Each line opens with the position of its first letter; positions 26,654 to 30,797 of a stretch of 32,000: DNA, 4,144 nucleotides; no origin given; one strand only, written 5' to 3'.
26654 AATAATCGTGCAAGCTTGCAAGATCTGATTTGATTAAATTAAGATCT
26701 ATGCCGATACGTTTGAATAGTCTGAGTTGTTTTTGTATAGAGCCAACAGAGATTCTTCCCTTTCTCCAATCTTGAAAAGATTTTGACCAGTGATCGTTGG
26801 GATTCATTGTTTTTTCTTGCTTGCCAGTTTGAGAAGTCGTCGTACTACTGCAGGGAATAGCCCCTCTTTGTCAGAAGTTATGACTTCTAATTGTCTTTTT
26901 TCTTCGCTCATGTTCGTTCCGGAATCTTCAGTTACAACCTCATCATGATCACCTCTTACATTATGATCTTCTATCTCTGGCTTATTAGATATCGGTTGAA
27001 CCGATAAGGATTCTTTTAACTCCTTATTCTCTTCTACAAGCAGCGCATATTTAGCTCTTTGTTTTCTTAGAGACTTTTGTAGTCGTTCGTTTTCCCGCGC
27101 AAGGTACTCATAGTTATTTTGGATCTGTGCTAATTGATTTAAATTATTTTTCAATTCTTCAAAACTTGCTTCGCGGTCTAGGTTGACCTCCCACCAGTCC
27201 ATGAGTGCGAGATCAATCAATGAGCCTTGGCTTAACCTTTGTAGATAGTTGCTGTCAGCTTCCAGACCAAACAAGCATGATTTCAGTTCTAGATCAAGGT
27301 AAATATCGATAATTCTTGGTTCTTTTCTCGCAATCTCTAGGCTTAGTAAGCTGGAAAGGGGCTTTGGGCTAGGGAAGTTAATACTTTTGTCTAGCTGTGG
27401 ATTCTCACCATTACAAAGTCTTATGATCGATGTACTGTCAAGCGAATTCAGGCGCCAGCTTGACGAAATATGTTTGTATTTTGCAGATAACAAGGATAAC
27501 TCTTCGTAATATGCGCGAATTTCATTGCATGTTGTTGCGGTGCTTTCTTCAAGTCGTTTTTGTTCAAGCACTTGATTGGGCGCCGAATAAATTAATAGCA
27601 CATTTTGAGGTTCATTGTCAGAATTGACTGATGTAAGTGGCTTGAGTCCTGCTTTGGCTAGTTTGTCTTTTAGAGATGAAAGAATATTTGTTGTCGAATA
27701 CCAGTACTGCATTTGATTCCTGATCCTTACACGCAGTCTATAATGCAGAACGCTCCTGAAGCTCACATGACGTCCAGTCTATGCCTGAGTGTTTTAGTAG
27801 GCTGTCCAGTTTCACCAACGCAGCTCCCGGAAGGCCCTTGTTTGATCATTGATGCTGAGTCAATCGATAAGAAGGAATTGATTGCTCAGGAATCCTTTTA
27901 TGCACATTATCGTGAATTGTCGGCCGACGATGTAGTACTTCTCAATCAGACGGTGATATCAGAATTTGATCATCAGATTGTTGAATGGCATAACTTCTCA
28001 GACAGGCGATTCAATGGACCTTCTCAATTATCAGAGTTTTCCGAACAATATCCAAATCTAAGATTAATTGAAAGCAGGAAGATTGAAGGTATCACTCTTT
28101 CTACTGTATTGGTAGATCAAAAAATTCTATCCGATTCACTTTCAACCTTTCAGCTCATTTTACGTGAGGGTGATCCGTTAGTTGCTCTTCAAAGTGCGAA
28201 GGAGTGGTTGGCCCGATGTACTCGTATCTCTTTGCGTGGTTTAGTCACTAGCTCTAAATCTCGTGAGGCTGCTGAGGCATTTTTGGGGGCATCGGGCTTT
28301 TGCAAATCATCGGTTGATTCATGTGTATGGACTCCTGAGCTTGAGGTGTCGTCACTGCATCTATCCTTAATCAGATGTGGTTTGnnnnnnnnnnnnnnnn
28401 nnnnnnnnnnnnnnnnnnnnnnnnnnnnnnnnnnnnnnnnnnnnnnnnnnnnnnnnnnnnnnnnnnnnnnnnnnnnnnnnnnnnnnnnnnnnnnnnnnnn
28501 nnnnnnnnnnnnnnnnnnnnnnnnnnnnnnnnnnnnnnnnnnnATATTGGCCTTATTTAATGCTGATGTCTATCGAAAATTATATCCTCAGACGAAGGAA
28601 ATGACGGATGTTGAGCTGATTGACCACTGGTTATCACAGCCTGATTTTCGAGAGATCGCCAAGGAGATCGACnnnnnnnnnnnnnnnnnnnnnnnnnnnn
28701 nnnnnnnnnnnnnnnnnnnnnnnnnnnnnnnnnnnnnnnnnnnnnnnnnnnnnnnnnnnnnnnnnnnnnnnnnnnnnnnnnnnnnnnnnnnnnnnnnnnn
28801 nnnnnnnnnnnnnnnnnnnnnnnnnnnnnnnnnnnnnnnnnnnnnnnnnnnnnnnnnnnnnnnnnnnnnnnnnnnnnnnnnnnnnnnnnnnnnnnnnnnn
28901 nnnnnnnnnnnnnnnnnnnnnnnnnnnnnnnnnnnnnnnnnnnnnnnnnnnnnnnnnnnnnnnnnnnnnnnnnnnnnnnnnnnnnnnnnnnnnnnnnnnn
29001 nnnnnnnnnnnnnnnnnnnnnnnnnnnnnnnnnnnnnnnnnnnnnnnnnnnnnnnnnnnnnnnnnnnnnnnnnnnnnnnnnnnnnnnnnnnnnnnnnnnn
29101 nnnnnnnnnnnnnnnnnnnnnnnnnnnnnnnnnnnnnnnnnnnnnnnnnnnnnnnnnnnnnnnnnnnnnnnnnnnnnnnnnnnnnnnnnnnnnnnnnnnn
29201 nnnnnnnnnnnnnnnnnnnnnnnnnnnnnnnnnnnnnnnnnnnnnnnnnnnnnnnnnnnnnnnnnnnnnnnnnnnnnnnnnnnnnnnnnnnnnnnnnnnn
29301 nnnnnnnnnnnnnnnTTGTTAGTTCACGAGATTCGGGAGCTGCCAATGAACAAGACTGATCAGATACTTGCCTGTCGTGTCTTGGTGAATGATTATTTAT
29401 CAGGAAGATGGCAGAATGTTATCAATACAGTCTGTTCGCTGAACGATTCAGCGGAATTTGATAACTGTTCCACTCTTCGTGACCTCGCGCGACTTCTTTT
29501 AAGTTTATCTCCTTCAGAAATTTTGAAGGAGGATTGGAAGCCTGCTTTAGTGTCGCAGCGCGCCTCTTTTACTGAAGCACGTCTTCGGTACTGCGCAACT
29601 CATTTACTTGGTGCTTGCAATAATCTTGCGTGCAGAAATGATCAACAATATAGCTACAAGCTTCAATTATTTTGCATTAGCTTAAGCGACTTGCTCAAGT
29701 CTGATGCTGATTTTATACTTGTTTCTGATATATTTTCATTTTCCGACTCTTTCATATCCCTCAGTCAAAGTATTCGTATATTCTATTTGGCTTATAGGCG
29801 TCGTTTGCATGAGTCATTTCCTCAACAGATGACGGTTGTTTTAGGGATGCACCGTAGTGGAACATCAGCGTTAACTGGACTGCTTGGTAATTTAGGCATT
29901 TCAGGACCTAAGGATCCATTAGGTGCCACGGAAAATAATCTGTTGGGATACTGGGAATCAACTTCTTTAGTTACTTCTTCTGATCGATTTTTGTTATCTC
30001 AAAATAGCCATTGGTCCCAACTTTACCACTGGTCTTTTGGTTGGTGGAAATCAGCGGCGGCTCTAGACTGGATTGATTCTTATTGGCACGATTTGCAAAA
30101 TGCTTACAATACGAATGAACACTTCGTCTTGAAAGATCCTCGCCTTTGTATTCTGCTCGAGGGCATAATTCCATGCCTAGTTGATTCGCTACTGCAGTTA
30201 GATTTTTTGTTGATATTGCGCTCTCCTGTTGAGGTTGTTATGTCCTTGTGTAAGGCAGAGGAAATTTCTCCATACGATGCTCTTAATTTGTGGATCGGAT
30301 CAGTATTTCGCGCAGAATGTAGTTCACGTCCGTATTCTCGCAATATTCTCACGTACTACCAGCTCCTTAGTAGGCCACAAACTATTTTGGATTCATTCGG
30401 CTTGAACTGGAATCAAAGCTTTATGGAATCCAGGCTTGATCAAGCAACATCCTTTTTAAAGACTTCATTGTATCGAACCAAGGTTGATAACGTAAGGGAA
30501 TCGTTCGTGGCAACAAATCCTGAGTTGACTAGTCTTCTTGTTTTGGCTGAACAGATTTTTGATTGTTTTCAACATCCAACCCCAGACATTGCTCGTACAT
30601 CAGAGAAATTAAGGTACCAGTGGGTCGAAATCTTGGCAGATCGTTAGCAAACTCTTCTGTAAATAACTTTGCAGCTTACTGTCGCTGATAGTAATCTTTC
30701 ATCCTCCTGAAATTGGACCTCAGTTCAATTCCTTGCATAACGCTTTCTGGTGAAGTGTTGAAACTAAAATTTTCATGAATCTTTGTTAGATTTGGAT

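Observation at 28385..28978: Near-perfect 162-bp in-frame tandem repeats (3.67 copies), a candidate length-variable locus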

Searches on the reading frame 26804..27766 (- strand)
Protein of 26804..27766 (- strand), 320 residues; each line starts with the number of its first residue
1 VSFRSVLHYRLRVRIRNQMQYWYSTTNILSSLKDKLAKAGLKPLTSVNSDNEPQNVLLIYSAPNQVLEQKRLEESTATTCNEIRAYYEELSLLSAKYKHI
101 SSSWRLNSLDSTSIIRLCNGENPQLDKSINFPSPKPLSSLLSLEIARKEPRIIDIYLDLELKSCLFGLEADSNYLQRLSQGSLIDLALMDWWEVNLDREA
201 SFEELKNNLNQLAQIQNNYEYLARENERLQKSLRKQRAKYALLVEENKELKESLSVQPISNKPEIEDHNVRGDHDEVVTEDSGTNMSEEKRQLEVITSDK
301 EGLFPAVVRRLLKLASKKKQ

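Call 6: search_protein_families(library=pfam, proteins=[window:26804-27766:-], max_evalue=0.01)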
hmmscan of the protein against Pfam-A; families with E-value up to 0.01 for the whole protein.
window:26804-27766:- (320 aa): 0 families

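Call 25: search_protein_families(library=ncbifam, proteins=[window:26804-27766:-], max_evalue=0.01)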
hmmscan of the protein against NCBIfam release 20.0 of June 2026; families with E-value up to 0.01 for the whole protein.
window:26804-27766:- (320 aa): 2 families
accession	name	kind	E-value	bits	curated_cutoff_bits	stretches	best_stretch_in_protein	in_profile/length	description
TIGR04211.1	SH3_and_anchor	equivalog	0.0034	17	65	1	199-255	107-163/198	TIGR04211 family SH3 domain-containing protein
NF045851.1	mem_nucl_MnuA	subfamily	0.0062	16.5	185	0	192-249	39-95/317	MnuA family membrane nuclease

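Call 58: search_protein_families(library=pfam, proteins=[window:26804-27712:-], max_evalue=10)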
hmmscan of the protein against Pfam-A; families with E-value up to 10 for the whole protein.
window:26804-27712:- (302 aa): 5 families
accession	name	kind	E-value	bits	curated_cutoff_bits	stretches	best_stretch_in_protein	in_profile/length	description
PF05103.18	DivIVA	-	0.11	12.9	28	1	194-236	27-69/131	DivIVA protein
PF13935.11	Ead_Ea22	-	0.5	11.4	27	1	168-229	70-127/139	Ead/Ea22-like protein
PF06156.18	YabA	-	1.1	10.3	30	1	190-255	6-53/103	Initiation control protein YabA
PF21924.1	XRCC4_CC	-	1.1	9.9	27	1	188-236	12-60/78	XRCC4 coiled-coil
PF03980.19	Nnf1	-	6.4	7.6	23.7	1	32-73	65-106/110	Nnf1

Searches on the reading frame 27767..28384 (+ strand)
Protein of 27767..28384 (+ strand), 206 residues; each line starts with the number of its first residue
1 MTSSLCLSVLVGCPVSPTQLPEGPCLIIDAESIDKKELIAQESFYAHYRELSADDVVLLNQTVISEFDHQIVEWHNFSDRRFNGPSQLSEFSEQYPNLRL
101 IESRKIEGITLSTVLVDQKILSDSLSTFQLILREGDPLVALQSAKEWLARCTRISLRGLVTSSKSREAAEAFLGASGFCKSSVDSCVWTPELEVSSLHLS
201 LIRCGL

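Call 39: search_solved_structures(query=A3, max_evalue=10, show_alignments=2)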
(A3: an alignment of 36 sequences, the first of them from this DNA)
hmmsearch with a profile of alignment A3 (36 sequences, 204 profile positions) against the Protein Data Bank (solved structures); distinct sequences matched with E-value up to 10: 3.
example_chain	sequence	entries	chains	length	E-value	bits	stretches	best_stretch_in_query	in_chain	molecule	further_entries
4lfd_A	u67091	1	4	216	1.3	11.6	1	33-114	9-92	Sortase B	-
1ng5_A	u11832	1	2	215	1.4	11.6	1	33-114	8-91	sortase B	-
1qx6_A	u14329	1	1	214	1.4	11.5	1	33-114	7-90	NPQTN specific sortase B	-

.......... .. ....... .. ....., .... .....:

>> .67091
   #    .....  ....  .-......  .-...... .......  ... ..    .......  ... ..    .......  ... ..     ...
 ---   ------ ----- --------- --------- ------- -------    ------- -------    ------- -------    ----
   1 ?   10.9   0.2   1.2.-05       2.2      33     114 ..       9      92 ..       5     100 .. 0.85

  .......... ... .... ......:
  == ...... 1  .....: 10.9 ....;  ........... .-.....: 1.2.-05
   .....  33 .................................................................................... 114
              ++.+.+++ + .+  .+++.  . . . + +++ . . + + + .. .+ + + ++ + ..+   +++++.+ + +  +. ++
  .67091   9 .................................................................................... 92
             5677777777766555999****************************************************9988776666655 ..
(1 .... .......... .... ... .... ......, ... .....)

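Call 40: find_homologous_proteins(query=A3, max_evalue=0.00001)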
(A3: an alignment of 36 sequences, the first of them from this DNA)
Query A3 (36 sequences) (206 aa, profile of the alignment): 15 proteins with E <= 0.00001 among 4142 candidates.
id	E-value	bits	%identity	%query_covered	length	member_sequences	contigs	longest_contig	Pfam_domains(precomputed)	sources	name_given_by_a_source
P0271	6.8e-58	214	54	99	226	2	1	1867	-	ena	-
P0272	1.5e-57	212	94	100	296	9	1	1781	-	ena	-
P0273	1.7e-57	212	43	95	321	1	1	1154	-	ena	-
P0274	3.4e-54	201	84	94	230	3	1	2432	-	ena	-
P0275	2.0e-51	192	59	100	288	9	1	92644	-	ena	-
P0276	1.6e-50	189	55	100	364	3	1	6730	-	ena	-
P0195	4.5e-44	168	19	90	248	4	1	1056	-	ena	-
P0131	4.1e-40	155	53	71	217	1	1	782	-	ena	-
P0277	5.6e-32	129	84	67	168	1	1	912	-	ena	-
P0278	3.8e-31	126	73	59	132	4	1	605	-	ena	-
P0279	2.9e-29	120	91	58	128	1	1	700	-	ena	-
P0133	1.3e-28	118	63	56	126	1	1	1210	-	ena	-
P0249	1.3e-17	82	24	38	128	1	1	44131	-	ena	-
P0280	8.6e-13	66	32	42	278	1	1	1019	-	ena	-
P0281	9.1e-11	60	93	36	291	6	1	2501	-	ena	-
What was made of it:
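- Tried and rejected: A second homolog search with the N-domain profile returned only 15 proteins (call 40).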

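Call 48: predict_structure(alignment_id=A3)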
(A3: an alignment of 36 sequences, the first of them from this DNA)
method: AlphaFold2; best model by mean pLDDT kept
length: 206 residues; sequences in the alignment: 36
mean_pLDDT: 89.6   pTM: 0.85
mean pLDDT of the five models: 89.6, 89.2, 88.7, 88.6, 88.4
residues with pLDDT >= 90: 157; 70-90: 27; 50-70: 11; < 50: 11
segments of 3 or more residues with pLDDT < 50: 201-206
pLDDT, mean of each block of 10 residues (from residue 1): 82 92 94 90 70 84 98 96 94 96 98 97 95 96 97 92 93 97 97 59 47
secondary structure, 60 per line:
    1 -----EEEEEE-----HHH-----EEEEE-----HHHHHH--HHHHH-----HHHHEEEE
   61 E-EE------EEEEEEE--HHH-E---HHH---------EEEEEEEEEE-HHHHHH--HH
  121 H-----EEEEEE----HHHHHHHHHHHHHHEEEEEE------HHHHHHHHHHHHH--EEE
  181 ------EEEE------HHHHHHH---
elements in order: E6-11 E25-29 H35-40 H43-47 H53-56 E57-61 E71-77 E100-109 H111-116 E127-132 H137-150 E151-156 H163-175 E178-180 E187-190 H197-203
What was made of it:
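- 27767..28384 (+): N-terminal alpha/beta domain of about 206 aa, an uncharacterised family. The stretch that looks like a lipobox (SVLVGC) is the first core beta-strand. AlphaFold2 with alignment A3: pLDDT 89.6, pTM 0.85 (call 48).
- On Surface-exposed repeat antigen (alpha C / Rib-like): The segment is a core beta-strand in a model with pLDDT 89.6 (call 48).
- The N-domain model has pLDDT 89.6 (call 48). The segment is a confidently modelled core beta-strand (call 48).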

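Call 51: fold_search(model_id=the predicted structure, library=pdb)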
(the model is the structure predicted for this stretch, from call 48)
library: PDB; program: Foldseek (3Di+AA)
matches with E <= 10: 238; with E <= 0.001: 0
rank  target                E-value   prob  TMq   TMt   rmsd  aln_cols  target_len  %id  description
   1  7o4o                  2.7e-01  0.35  0.35  0.33   6.5       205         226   10  Structure of Staphylococcus aureus m1A22-tRNA methyltransferase in complex with S-adenosylhomocysteine (released 2022-04-06)
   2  7jk2_C                6.5e-01  0.04  0.18  0.09  15.2       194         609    7  Structure of Drosophila ORC bound to poly(dA/dT) DNA and Cdc6 (conformation 1) (released 2020-09-09)
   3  6e4q_D                6.9e-01  0.09  0.16  0.08   6.2        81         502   14  Crystal Structure of the Drosophila Melanogaster Polypeptide N-Acetylgalactosaminyl Transferase PGANT9A in Complex wit (released 2018-09-12)
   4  3eoe_C                7.8e-01  0.07  0.24  0.15  11.9       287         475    7  Crystal Structure of Pyruvate Kinase from toxoplasma gondii, 55.m00007 (released 2008-10-14)
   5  6dj6_A                9.4e-01  0.11  0.25  0.20   9.0       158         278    9  The X-ray crystal structure of the Streptococcus pneumoniae Fatty Acid Kinase (Fak) B2 protein loaded with cis-oleic a (released 2019-05-29)
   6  3qv6_A                1.1e+00  0.08  0.28  0.16  11.6       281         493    7  Crystal structure of Leishmania mexicana pyruvate kinase(LmPYK)in complex with acid blue 80. (released 2011-06-29)
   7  6qe6_A                1.3e+00  0.13  0.32  0.30  10.5       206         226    7  Structure of M. capricolum TrmK in complex with the natural cofactor product S-adenosyl-homocysteine (SAH) (released 2019-03-27)
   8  3eey_C                1.3e+00  0.11  0.33  0.35   9.4       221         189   10  CRYSTAL STRUCTURE OF PUTATIVE RRNA-METHYLASE FROM Clostridium thermocellum (released 2008-09-16)
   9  6z5f_AAA              1.3e+00  0.08  0.28  0.11  11.4       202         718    8  CRYSTAL STRUCTURE OF RAT PEROXISOMAL MULTIFUNCTIONAL ENZYME TYPE-1 (RPMFE1) COMPLEXED WITH 3-KETODECANOYL-COA AND OX (released 2020-12-09)
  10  6nr1_B                1.3e+00  0.06  0.24  0.19  11.4       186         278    9  The X-ray crystal structure of Streptococcus pneumoniae Fatty Acid Kinase (Fak) B2 protein loaded with Vaccenic acid ( (released 2019-08-21)
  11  4h7p_B                1.3e+00  0.04  0.21  0.16  12.7       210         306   12  Crystal structure of a putative Cytosolic malate dehydrogenase from Leishmania major Friedlin (released 2012-10-10)
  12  4p7g_A                1.4e+00  0.11  0.32  0.31  11.3       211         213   10  Rat apo-COMT, phosphate bound (released 2014-06-18)
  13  3cq9_B                1.4e+00  0.05  0.21  0.20  11.1       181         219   12  Crystal structure of the lp_1622 protein from Lactobacillus plantarum. Northeast Structural Genomics Consortium target (released 2008-04-15)
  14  4p7f                  1.5e+00  0.14  0.35  0.34   6.7       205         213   10  Mouse apo-COMT (released 2014-06-11)
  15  3qfx_B                1.5e+00  0.11  0.29  0.27  10.8       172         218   11  Trypanosoma brucei dihydrofolate reductase pyrimethamine complex (released 2011-06-29)
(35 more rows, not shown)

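Call 69: search_protein_families(library=pfam, alignment_id=A3, max_evalue=10)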
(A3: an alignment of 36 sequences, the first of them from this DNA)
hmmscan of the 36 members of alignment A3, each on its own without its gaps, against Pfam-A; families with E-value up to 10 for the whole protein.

A. member 1, seq(206 aa): 1 family
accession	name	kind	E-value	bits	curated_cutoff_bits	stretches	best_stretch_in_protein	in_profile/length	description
PF05606.16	DUF777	-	0.02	15.1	25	1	102-144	44-86/135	Borrelia burgdorferi protein of unknown function (DUF777)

B. families by the number of members that match (of 36 scanned): 18 families
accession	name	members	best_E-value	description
PF09277.16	Erythro-docking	1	0.00026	Erythronolide synthase, docking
PF02597.26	ThiS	1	0.002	ThiS family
PF05606.16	DUF777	1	0.02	Borrelia burgdorferi protein of unknown function (DUF777)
PF13503.11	DUF4123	1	0.037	Domain of unknown function (DUF4123)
PF09391.15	DUF2000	1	0.046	Protein of unknown function (DUF2000)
PF09722.15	Xre_MbcA_ParS_C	1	0.064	Antitoxin Xre/MbcA/ParS C-terminal toxin-binding domain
PF18837.7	LRR_12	1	0.077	Leucine-rich repeat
PF21780.2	DUF6875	1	0.084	Domain of unknown function (DUF6875)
PF18178.6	Cap17-like_N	1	0.087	ATP nucleosidase Cap17-like, N-terminal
PF19963.4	VMAP-M1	1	0.092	vWA-MoxR associated protein middle region (VMAP-M) 1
PF20643.2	TAF1C_C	1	0.12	TAF1C, C-terminal domain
PF24378.1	DUF7534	1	0.13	Family of unknown function (DUF7534)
PF12918.12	TcdB_N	1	0.14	TcdB toxin N-terminal helical domain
PF00715.22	IL2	1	0.21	Interleukin 2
PF12862.13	ANAPC5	1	0.22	Anaphase-promoting complex subunit 5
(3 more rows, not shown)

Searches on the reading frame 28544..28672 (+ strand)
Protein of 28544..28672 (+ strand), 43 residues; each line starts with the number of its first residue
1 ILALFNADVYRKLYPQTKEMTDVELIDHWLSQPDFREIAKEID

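Call 73: search_solved_structures(query=A4, max_evalue=10, show_alignments=3)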
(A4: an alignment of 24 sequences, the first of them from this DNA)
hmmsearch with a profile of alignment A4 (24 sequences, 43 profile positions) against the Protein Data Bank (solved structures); distinct sequences matched with E-value up to 10: 9.
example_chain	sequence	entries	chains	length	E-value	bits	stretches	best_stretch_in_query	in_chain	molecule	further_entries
4rw3_A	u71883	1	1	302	0.029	17.3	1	23-39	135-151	Phospholipase D LiSicTox-alphaIA1bii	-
3rlg_A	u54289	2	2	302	0.029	17.3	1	23-39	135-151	Sphingomyelin phosphodiesterase D LiSicTox-alphaIA1a | Phospholipase D LiSicTox-alphaIA1bii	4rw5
3rlh_A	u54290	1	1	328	0.033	17.1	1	23-39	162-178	Dermonecrotic toxin LiSicTox-alphaIA1a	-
6hp3_A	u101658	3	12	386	0.41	13.6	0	14-34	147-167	SPBc2 prophage-derived uncharacterized protein YopK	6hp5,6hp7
5zw6_A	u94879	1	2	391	0.42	13.6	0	14-34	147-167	AimR transcriptional regulator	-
5zw5_A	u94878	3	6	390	0.43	13.6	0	14-34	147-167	AimR transcriptional regulator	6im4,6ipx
6jg5_A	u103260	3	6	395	0.43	13.5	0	14-34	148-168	AimR transcriptional regulator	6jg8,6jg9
5xyb_A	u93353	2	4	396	0.44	13.5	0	14-34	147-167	AimR transcriptional regulator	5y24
9l8b_A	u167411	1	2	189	0.58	13.1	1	10-29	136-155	exodeoxyribonuclease III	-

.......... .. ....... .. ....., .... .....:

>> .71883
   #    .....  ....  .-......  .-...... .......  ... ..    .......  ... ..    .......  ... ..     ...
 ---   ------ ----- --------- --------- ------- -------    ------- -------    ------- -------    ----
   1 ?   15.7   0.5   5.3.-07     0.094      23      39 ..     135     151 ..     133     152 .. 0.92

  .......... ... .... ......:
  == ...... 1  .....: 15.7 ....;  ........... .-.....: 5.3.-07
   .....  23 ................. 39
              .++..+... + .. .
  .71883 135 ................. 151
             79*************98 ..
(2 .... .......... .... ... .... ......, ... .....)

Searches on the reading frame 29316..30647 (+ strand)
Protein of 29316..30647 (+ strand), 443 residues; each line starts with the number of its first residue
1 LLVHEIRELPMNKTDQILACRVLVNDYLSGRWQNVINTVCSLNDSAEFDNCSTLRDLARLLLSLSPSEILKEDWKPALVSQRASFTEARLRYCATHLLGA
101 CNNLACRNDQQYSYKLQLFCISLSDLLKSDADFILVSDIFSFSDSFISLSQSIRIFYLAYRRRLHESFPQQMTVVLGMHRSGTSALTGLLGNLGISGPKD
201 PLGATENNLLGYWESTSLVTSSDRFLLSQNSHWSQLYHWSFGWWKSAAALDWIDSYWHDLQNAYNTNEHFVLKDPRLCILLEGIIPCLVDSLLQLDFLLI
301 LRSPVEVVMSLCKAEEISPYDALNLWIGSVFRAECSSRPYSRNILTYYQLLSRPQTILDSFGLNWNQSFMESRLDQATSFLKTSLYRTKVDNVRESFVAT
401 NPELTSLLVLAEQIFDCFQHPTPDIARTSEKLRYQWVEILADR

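Call 6: search_protein_families(library=pfam, proteins=[window:29316-30647:+], max_evalue=0.01)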
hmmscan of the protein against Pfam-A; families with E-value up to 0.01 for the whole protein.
window:29316-30647:+ (443 aa): 0 families

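Call 25: search_protein_families(library=ncbifam, proteins=[window:29316-30647:+], max_evalue=0.01)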
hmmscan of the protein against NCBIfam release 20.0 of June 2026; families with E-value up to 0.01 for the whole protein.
window:29316-30647:+ (443 aa): 0 families

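Call 58: search_protein_families(library=pfam, proteins=[window:29346-30647:+], max_evalue=10)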
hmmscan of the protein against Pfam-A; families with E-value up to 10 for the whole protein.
window:29346-30647:+ (433 aa): 1 family
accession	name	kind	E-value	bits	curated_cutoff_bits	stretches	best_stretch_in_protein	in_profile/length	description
PF15407.12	Spo7_2_N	-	0.11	12.6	25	1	72-92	6-26/64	Sporulation protein family 7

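Call 59: search_solved_structures(query=window:29346-30647:+, max_evalue=10)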
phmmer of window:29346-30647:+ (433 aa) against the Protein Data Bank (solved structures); distinct sequences matched with E-value up to 10: 0.

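Call 66: find_homologous_proteins(query=window:29346-30647:+, max_evalue=0.001)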
Query window:29346-30647:+ (433 aa): 1810 proteins with E <= 0.001 among 8000 candidates; the best 120 are listed.
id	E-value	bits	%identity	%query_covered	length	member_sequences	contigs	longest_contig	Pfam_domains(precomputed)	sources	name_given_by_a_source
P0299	1.4e-279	945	96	100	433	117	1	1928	-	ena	-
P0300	6.0e-278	940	96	100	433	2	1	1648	-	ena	-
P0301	1.2e-277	939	95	100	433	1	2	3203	-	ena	-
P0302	7.6e-269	910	92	100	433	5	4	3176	-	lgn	-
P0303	1.6e-262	889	90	100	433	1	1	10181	-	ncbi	-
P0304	4.6e-262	887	90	100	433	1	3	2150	-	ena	-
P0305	1.4e-260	882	90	100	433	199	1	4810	-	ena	-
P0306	5.4e-255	864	87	100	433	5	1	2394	-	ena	-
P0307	9.8e-255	863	88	100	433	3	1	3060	-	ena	-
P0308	3.1e-254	862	86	100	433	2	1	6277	-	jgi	-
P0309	1.7e-253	859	86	100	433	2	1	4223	-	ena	-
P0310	1.8e-253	859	87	100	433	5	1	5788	-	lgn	-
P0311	1.7e-251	853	87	100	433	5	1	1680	-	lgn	-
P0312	7.5e-250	847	85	100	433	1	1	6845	-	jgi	jgi:hypothetical protein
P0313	5.5e-249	844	85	100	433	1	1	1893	-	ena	-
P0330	2.1e-145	503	56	100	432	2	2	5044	PF13469.13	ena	-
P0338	5.9e-84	301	39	96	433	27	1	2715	PF13469.13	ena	-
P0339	8.7e-84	300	38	97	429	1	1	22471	PF13469.13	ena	-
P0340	3.6e-83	298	37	97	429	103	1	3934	PF13469.13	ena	-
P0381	3.6e-40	156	33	74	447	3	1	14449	PF13469.13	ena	-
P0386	1.8e-38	151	39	56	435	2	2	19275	PF13469.13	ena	-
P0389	1.3e-37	148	32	74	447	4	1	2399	PF13469.13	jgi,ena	-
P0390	1.6e-37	148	41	45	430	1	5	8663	PF13469.13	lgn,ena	-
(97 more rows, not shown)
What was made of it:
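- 29346..30647 (+): Downstream 433-aa gene whose ATG overlaps the repeat gene's stop by 14 nt. Sulfotransferase family. Homologs at 32-56% identity carry PF13469 Sulfotransfer_3 (call 66).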
